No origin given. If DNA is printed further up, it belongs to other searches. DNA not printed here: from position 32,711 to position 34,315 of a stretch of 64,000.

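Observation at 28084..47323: Three paralogous ~430-aa divergent DRE-TIM (HMGL-like) metallolyases inside one catabolic cluster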

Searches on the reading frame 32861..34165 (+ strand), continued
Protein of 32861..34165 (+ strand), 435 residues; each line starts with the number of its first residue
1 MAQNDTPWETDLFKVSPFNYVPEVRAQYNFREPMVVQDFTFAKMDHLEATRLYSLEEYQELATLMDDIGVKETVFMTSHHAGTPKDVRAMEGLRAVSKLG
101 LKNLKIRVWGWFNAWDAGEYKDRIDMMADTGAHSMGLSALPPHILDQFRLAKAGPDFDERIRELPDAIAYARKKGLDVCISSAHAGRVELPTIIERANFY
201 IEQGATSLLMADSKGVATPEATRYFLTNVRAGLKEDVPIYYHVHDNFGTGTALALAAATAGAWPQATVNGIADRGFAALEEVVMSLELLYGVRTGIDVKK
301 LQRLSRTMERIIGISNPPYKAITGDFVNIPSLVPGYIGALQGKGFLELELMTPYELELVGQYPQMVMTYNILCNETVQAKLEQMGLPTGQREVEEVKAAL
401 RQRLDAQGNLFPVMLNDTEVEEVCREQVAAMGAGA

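Call 49: find_homologous_proteins(query=A4, max_evalue=1e-40)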
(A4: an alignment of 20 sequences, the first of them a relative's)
Query A4 (20 sequences) (431 aa, profile of the alignment): 306 proteins with E <= 1e-40 among 8000 candidates; the best 120 are listed.
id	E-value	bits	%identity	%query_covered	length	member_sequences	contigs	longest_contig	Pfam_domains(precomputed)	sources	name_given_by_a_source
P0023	1.3e-190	652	51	97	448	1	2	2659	PF00682.26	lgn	-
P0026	3.2e-189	647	56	95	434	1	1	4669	PF00682.26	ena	-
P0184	4.5e-188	643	51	95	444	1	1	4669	PF00682.26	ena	-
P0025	5.5e-185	633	53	95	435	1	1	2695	PF00682.26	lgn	-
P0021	5.7e-178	610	100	100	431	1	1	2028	PF00682.26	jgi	jgi:D-citramalate synthase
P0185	7.5e-177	606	51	97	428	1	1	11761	PF00682.26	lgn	-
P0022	3.1e-176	604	48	98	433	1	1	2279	PF00682.26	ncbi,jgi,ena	-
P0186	1.7e-175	602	51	95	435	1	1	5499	PF00682.26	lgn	-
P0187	4.7e-175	601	52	97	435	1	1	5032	PF00682.26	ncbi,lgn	-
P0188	6.4e-175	600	50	97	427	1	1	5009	PF00682.26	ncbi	-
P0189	3.3e-169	581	50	95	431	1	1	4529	PF00682.26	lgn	-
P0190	4.3e-168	578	47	95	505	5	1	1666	PF00682.26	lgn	-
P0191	6.3e-165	567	44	97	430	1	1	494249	PF00682.26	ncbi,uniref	ncbi:hypothetical protein [Streptomyces sp. NPDC046821]|uniref:hypothetical protein n=1 Tax=Streptom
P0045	7.8e-164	564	41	96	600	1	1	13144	PF00682.26,PF09349.16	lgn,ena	-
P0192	9.9e-164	563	48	94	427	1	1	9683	PF00682.26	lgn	-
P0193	4.3e-163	561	44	97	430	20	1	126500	PF00682.26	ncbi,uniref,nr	ncbi:hypothetical protein LXM50_16725 [Microbacterium sp. Au-Mic1]|uniref:hypothetical protein n=1 T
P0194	2.1e-162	559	43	98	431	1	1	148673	PF00682.26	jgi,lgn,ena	-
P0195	4.8e-162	558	42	97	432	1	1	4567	PF00682.26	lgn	-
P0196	7.9e-161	554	43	95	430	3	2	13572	PF00682.26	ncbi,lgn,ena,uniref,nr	ncbi:MAG TPA: hypothetical protein VJR25_08575 [Microbacterium sp.]|uniref:hypothetical protein n=1 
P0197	1.6e-160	553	43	95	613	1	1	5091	PF00682.26,PF09349.16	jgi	jgi:D-citramalate synthase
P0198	7.1e-160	551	41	98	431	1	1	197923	PF00682.26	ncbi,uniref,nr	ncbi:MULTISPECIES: hypothetical protein [Arthrobacter]|uniref:Pyruvate carboxyltransferase domain-co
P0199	1.0e-159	550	47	97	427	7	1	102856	PF00682.26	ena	-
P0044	2.0e-159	549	45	93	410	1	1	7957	PF00682.26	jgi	jgi:hypothetical protein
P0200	2.2e-159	549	42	97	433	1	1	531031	PF00682.26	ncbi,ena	-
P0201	8.6e-159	547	44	95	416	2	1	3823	PF00682.26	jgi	jgi:hypothetical protein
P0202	1.5e-158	546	42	97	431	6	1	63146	PF00682.26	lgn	-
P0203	3.6e-158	545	43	96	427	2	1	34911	PF00682.26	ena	-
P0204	7.3e-158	544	42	96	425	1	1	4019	PF00682.26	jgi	jgi:isopropylmalate/homocitrate/citramalate synthase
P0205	9.7e-158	543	42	96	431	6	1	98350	PF00682.26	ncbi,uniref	ncbi:hypothetical protein AB0H34_15855 [Saccharopolyspora shandongensis]|uniref:hypothetical protein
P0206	1.2e-157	543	41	95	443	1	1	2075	PF00682.26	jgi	jgi:D-citramalate synthase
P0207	1.3e-157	543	43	96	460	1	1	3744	PF00682.26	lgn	-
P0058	1.9e-157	542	41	92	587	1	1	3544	PF00682.26,PF09349.16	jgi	jgi:D-citramalate synthase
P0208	7.7e-157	541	42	96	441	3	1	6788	PF00682.26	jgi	jgi:D-citramalate synthase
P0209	8.0e-157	540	43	95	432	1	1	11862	PF00682.26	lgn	-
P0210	5.1e-155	535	42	96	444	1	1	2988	PF00682.26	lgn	-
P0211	1.2e-154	533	43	95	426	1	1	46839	PF00682.26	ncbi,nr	ncbi:MAG: hypothetical protein JST31_01395 [Actinobacteria bacterium]|nr:hypothetical protein [Actin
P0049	1.9e-154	533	42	95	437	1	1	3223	PF00682.26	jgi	jgi:D-citramalate synthase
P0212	2.0e-154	533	44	95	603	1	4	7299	PF00682.26,PF09349.16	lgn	-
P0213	5.4e-154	531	41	95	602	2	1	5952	PF00682.26,PF09349.16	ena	-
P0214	4.1e-153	528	41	97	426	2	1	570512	PF00682.26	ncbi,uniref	ncbi:hypothetical protein ACFV9C_18490 [Kribbella sp. NPDC059898]|uniref:hypothetical protein n=1 Ta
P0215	5.9e-153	528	42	97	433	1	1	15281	PF00682.26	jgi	jgi:D-citramalate synthase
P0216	1.7e-152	526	42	98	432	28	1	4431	PF00682.26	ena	-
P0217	2.2e-152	526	43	97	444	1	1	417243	PF00682.26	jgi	jgi:homocitrate synthase NifV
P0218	4.9e-152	525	43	97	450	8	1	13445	PF00682.26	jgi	jgi:isopropylmalate/homocitrate/citramalate synthase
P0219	1.5e-151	523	41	98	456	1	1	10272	PF00682.26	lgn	-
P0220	5.1e-151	521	42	93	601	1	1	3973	PF00682.26,PF09349.16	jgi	jgi:isopropylmalate/homocitrate/citramalate synthase/2-oxo-4-hydroxy-4-carboxy--5-ureidoimidazoline 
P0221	6.3e-151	521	43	95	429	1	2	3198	PF00682.26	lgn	-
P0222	1.6e-150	520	43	97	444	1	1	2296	PF00682.26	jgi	jgi:D-citramalate synthase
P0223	1.9e-150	519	49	98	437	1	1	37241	PF00682.26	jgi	jgi:isopropylmalate/homocitrate/citramalate synthase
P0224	1.9e-150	519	41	97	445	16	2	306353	PF00682.26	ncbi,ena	-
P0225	7.4e-150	518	43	96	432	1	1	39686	PF00682.26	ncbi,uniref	ncbi:2-isopropylmalate synthase [Rhodococcus sp. NPDC057529]|uniref:2-isopropylmalate synthase n=1 T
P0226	1.7e-149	516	43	96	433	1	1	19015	PF00682.26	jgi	jgi:HMGL-like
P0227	2.6e-149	516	46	92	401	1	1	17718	PF00682.26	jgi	jgi:D-citramalate synthase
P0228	3.2e-149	515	40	98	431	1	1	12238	PF00682.26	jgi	jgi:isopropylmalate/homocitrate/citramalate synthase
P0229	4.0e-149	515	41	95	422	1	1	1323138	PF00682.26,PF04909.21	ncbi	ncbi:MAG: hypothetical protein QM729_05965 [Solirubrobacterales bacterium]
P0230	4.6e-149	515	42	93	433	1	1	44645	PF00682.26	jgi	jgi:D-citramalate synthase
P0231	1.1e-147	510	41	97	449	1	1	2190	PF00682.26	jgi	jgi:isopropylmalate/homocitrate/citramalate synthase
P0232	4.2e-147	508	49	97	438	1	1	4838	PF00682.26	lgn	-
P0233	2.1e-145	503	42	95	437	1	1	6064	PF00682.26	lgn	-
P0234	5.6e-145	501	38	95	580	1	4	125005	PF00682.26,PF09349.16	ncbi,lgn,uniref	ncbi:2-oxo-4-hydroxy-4-carboxy-5-ureidoimidazoline decarboxylase [Amycolatopsis thermoflava]|uniref:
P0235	7.8e-145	501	44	83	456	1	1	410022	PF00682.26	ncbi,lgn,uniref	ncbi:hypothetical protein [Microbacterium sp. 2MCAF23]|uniref:hypothetical protein n=1 Tax=Microbact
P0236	8.6e-145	501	44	94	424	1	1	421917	PF00682.26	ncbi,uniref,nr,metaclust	ncbi:hypothetical protein [Amycolatopsis jejuensis]|uniref:hypothetical protein n=1 Tax=Amycolatopsi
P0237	4.1e-144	499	41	96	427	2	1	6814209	PF00682.26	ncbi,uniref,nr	ncbi:hypothetical protein [Pseudonocardia sp. WMMC193]|uniref:hypothetical protein n=1 Tax=Pseudonoc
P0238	4.3e-143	495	44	88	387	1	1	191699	PF00682.26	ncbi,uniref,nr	ncbi:hypothetical protein SPF06_13395 [Sinomonas sp. JGH33]|uniref:Pyruvate carboxyltransferase doma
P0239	5.2e-143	495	38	97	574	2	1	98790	PF00682.26,PF09349.16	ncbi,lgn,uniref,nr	ncbi:2-oxo-4-hydroxy-4-carboxy-5-ureidoimidazoline decarboxylase [Amycolatopsis sp.]|uniref:2-oxo-4-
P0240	9.9e-143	494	36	98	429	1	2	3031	PF00682.26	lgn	-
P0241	2.7e-142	493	43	96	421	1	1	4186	PF00682.26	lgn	-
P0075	1.2e-141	491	31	94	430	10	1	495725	PF00682.26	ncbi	-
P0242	8.6e-140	484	39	97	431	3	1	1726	PF00682.26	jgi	jgi:isopropylmalate/homocitrate/citramalate synthase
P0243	2.7e-136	473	38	98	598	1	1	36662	PF00682.26,PF09349.16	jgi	jgi:D-citramalate synthase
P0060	2.3e-134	466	37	97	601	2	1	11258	PF00682.26,PF09349.16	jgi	jgi:isopropylmalate/homocitrate/citramalate synthase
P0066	9.0e-134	465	37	94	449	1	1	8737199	PF00682.26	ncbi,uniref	ncbi:hypothetical protein ACQHIV_24405 [Kribbella sp. GL6]|uniref:hypothetical protein n=1 Tax=Kribb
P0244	1.2e-132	461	39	96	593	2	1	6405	PF00682.26,PF09349.16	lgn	-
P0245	4.3e-132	459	36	94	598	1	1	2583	PF00682.26,PF09349.16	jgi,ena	-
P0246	2.5e-131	456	37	96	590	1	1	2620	PF00682.26,PF09349.16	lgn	-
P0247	2.4e-128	447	38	94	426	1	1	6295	PF00682.26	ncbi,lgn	-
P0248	2.6e-128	447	37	98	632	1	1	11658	PF00682.26,PF09349.16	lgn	-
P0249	7.8e-127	442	34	96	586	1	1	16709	PF00682.26,PF09349.16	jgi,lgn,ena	-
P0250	3.6e-126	439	38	92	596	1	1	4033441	PF00682.26,PF09349.16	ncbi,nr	ncbi:2-oxo-4-hydroxy-4-carboxy-5-ureidoimidazoline decarboxylase [Microbacter sp. GSS18]|nr:2-oxo-4-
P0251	4.6e-122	426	37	88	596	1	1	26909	PF00682.26,PF09349.16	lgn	-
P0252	1.1e-116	408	34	97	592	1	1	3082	PF00682.26,PF09349.16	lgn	-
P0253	1.3e-112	395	31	88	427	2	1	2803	PF00682.26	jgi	-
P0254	2.0e-107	378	33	97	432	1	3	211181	PF00682.26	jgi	jgi:isopropylmalate/homocitrate/citramalate synthase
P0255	1.2e-93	332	46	61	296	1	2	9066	PF00682.26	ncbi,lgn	-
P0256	3.6e-78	281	28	96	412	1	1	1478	PF22617.2,PF00682.26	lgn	-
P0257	7.5e-75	270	29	94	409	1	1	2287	PF00682.26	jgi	jgi:2-isopropylmalate synthase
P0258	6.7e-72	261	30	89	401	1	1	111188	PF22617.2,PF00682.26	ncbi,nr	ncbi:MAG: hypothetical protein RMI49_02595 [Candidatus Caldarchaeum sp.]|nr:hypothetical protein [Ca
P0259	5.4e-70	254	29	91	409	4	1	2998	PF22617.2,PF00682.26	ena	-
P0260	6.0e-69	251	28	96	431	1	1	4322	PF22617.2,PF00682.26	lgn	-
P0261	2.6e-67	246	29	84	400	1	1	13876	PF00682.26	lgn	-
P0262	2.9e-67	245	26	96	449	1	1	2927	PF22617.2,PF00682.26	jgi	jgi:methanogen homocitrate synthase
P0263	3.0e-67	245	29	91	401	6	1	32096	PF22617.2,PF00682.26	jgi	-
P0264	3.5e-67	245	30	91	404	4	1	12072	PF22617.2,PF00682.26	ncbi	ncbi:MAG: hypothetical protein QXI19_00505 [Candidatus Caldarchaeum sp.]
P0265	7.2e-67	244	27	96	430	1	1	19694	PF22617.2,PF00682.26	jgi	jgi:methanogen homocitrate synthase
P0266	1.3e-66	243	30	93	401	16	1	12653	PF22617.2,PF00682.26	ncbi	ncbi:MAG: hypothetical protein QXV86_02260 [Candidatus Caldarchaeum sp.]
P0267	6.1e-66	241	31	89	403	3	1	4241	PF00682.26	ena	-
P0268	1.1e-65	240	28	87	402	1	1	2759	PF00682.26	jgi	jgi:isopropylmalate/homocitrate/citramalate synthase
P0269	1.3e-65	240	30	89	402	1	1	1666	PF00682.26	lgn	-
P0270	3.7e-65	238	30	90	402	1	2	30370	PF00682.26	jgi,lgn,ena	-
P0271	6.7e-65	238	32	87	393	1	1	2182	PF22617.2,PF00682.26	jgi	jgi:isopropylmalate/homocitrate/citramalate synthase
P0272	1.3e-64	237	26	96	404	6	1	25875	PF22617.2,PF00682.26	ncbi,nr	ncbi:MAG: hypothetical protein IMW95_04090 [Moorella humiferrea]|nr:hypothetical protein [Moorella h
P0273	1.9e-64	236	28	84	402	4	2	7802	PF00682.26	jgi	-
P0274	2.0e-64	236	31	89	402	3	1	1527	PF00682.26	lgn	-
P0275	4.1e-64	235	31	88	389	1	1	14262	PF22617.2,PF00682.26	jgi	jgi:isopropylmalate/homocitrate/citramalate synthase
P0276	4.3e-64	235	30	90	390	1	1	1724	PF22617.2,PF00682.26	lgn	-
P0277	5.0e-64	235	29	89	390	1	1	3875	PF22617.2,PF00682.26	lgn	-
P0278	9.4e-64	234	29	96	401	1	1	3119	PF22617.2,PF00682.26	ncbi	-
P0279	9.7e-64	234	30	90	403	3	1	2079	PF00682.26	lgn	-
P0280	1.3e-63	233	30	91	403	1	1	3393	PF22617.2,PF00682.26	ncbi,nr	ncbi:MAG: hypothetical protein RMH74_06370 [Candidatus Caldarchaeum sp.]|nr:hypothetical protein [Ca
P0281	1.6e-63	233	29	91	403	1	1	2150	PF22617.2,PF00682.26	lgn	-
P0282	1.7e-63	233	32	85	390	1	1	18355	PF22617.2,PF00682.26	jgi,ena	-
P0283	2.0e-63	233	28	84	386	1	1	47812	PF22617.2,PF00682.26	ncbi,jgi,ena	jgi:isopropylmalate/homocitrate/citramalate synthase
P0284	2.4e-63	232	28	84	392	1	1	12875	PF22617.2,PF00682.26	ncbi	-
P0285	3.3e-63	232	28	84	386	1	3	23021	PF22617.2,PF00682.26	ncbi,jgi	-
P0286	4.5e-63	232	30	92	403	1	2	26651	PF22617.2,PF00682.26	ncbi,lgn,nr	ncbi:MAG: hypothetical protein NZ570_02400 [Candidatus Caldarchaeum sp.]|nr:hypothetical protein [Ca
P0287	5.8e-63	231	27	89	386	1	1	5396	PF22617.2,PF00682.26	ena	-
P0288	6.7e-63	231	29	81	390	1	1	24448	PF22617.2,PF00682.26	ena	-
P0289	9.2e-63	231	32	86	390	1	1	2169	PF22617.2,PF00682.26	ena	-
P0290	9.2e-63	231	28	91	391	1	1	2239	PF22617.2,PF00682.26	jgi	jgi:isopropylmalate/homocitrate/citramalate synthase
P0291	2.2e-62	229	27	90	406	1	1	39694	PF22617.2,PF00682.26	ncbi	ncbi:MAG: homocitrate synthase/isopropylmalate synthase family protein [Bacillota bacterium]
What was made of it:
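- At least 18 members are fused to PF09349 OHCU decarboxylase (call 49). Fusion and adjacency to OHCU decarboxylase mirror the known HIU-hydrolase/OHCU-decarboxylase pairing in purine catabolism (established knowledge; fusions in call 49).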

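Call 51: find_encoding_contigs(protein=P0193, flank=10000, max_places=2)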
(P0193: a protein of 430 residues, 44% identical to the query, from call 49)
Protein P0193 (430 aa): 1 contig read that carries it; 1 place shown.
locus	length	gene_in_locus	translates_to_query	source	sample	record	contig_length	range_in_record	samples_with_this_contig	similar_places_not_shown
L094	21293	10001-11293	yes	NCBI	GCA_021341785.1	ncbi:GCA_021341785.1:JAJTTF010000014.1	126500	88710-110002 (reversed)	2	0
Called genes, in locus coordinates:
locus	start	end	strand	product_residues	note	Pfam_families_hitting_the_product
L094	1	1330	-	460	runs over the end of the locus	PF07690:MFS_1, PF00083:Sugar_tr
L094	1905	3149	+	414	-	PF01321:Creatinase_N (weak), PF00557:Peptidase_M24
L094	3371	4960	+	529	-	PF00496:SBP_bac_5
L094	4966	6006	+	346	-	PF19300:BPD_transp_1_N, PF00528:BPD_transp_1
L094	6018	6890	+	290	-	PF00528:BPD_transp_1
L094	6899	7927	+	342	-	PF00005:ABC_tran, PF13304:AAA_21 (weak), PF08352:oligo_HPY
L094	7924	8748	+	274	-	PF00005:ABC_tran, PF02463:SMC_N (weak), PF13401:AAA_22 (faint), PF13304:AAA_21 (faint), PF08352:oligo_HPY (weak)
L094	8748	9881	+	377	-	PF01261:AP_endonuc_2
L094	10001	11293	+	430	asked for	PF00682:HMGL-like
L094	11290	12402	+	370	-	PF09663:Amido_AtzD_TrzD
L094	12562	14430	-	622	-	PF17297:PEPCK_N, PF00821:PEPCK_GTP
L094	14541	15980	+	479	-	PF01381:HTH_3, PF13560:HTH_31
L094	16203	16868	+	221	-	PF00106:adh_short, PF13561:adh_short_C2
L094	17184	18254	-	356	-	PF06224:AlkZ-like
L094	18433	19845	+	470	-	PF01794:Ferric_reduct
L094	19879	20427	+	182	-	PF04205:FMN_bind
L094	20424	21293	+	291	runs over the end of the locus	PF02424:ApbE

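Call 52: find_encoding_contigs(protein=P0234, flank=10000, max_places=2)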
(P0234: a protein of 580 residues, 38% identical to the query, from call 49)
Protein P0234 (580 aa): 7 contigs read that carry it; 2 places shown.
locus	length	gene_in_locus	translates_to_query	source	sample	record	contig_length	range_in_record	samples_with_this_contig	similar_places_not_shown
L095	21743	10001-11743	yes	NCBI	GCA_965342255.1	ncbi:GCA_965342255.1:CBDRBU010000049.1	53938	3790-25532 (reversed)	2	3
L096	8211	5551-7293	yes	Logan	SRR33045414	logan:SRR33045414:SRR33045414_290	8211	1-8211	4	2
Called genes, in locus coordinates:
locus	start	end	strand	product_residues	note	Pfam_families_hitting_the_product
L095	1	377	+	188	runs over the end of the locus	PF01548:DEDD_Tnp_IS110 (weak)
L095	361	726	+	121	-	PF02371:Transposase_20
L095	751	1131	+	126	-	PF02371:Transposase_20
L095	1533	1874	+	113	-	PF13469:Sulfotransfer_3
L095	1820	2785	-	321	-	PF01261:AP_endonuc_2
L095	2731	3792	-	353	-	PF01261:AP_endonuc_2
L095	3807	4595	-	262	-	PF00005:ABC_tran, PF13304:AAA_21 (faint), PF08352:oligo_HPY (weak)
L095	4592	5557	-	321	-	PF00005:ABC_tran, PF13304:AAA_21, PF08352:oligo_HPY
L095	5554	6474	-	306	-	PF00528:BPD_transp_1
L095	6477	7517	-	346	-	PF19300:BPD_transp_1_N, PF00528:BPD_transp_1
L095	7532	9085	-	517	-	PF00496:SBP_bac_5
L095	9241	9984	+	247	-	PF01177:Asp_Glu_race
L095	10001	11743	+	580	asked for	PF00682:HMGL-like, PF09349:OHCU_decarbox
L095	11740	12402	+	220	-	PF00392:GntR, PF07729:FCD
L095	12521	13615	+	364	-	PF01979:Amidohydro_1, PF07969:Amidohydro_3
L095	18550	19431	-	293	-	PF00682:HMGL-like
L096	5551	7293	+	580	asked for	PF00682:HMGL-like, PF09349:OHCU_decarbox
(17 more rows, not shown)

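Call 53: find_encoding_contigs(protein=P0198, flank=10000, max_places=1)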
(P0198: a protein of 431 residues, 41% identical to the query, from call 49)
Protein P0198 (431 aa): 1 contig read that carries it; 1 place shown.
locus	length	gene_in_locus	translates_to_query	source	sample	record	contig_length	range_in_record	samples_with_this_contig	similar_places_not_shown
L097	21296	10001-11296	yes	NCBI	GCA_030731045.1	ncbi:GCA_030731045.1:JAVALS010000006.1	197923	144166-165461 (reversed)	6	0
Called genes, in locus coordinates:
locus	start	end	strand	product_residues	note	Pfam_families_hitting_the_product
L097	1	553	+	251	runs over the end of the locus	PF01177:Asp_Glu_race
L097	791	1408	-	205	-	PF12804:NTP_transf_3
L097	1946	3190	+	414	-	PF01321:Creatinase_N (faint), PF00557:Peptidase_M24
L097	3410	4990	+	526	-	PF00496:SBP_bac_5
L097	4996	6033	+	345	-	PF19300:BPD_transp_1_N, PF00528:BPD_transp_1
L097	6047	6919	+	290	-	PF00528:BPD_transp_1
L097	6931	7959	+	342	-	PF00005:ABC_tran, PF13304:AAA_21 (weak), PF08352:oligo_HPY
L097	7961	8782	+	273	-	PF02463:SMC_N, PF00005:ABC_tran, PF13401:AAA_22 (faint), PF13304:AAA_21 (faint), PF08352:oligo_HPY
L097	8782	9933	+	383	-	PF01261:AP_endonuc_2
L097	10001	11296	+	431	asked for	PF00682:HMGL-like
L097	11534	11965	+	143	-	PF00582:Usp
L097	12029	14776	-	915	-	PF28598:PDH_E1_N, PF00456:Transketolase_N, PF17831:PDH_E1_M, PF22613:Transketolase_C_1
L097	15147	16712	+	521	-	PF02133:Transp_cyt_pur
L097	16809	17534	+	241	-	PF01177:Asp_Glu_race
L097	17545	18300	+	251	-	PF00106:adh_short, PF08659:KR, PF13460:NAD_binding_10 (weak), PF13561:adh_short_C2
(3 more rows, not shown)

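Call 54: find_encoding_contigs(protein=P0237, flank=10000, max_places=1)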
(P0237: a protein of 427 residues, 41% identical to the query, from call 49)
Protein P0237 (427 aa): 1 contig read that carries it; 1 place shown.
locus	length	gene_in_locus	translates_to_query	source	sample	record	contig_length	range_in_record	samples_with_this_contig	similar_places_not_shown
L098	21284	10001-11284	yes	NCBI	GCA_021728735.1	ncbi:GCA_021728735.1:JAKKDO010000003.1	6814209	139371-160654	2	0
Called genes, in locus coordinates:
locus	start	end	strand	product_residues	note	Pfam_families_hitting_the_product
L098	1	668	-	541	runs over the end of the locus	PF13667:ThiC-associated, PF01964:ThiC_Rad_SAM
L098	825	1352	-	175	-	PF03466:LysR_substrate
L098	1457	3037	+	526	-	PF00496:SBP_bac_5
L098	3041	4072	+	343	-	PF19300:BPD_transp_1_N, PF00528:BPD_transp_1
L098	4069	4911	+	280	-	PF00528:BPD_transp_1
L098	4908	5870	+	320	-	PF00005:ABC_tran, PF13304:AAA_21 (faint), PF08352:oligo_HPY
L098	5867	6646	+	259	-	PF13191:AAA_16 (faint), PF00005:ABC_tran, PF13304:AAA_21 (faint), PF08352:oligo_HPY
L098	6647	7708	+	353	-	PF01261:AP_endonuc_2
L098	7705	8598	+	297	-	PF01261:AP_endonuc_2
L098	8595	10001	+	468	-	PF01979:Amidohydro_1, PF07969:Amidohydro_3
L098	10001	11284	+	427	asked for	PF00682:HMGL-like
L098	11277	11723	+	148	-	PF09349:OHCU_decarbox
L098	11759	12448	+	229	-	PF09339:HTH_IclR, PF01614:IclR_C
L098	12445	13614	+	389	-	PF01979:Amidohydro_1, PF07969:Amidohydro_3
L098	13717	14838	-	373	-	-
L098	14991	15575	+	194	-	PF18598:TetR_C_36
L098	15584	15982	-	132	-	PF07366:SnoaL, PF12680:SnoaL_2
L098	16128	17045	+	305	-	PF12852:Cupin_6, PF00165:HTH_AraC (weak), PF12833:HTH_18, PF00165:HTH_AraC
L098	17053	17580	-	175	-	PF00583:Acetyltransf_1, PF13527:Acetyltransf_9 (faint), PF13673:Acetyltransf_10 (weak), PF13508:Acetyltransf_7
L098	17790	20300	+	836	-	-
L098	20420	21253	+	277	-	PF07848:PaaX, PF20803:PaaX_M, PF08223:PaaX_C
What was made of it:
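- In L098 the same domain is a separate neighbouring gene (call 54).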
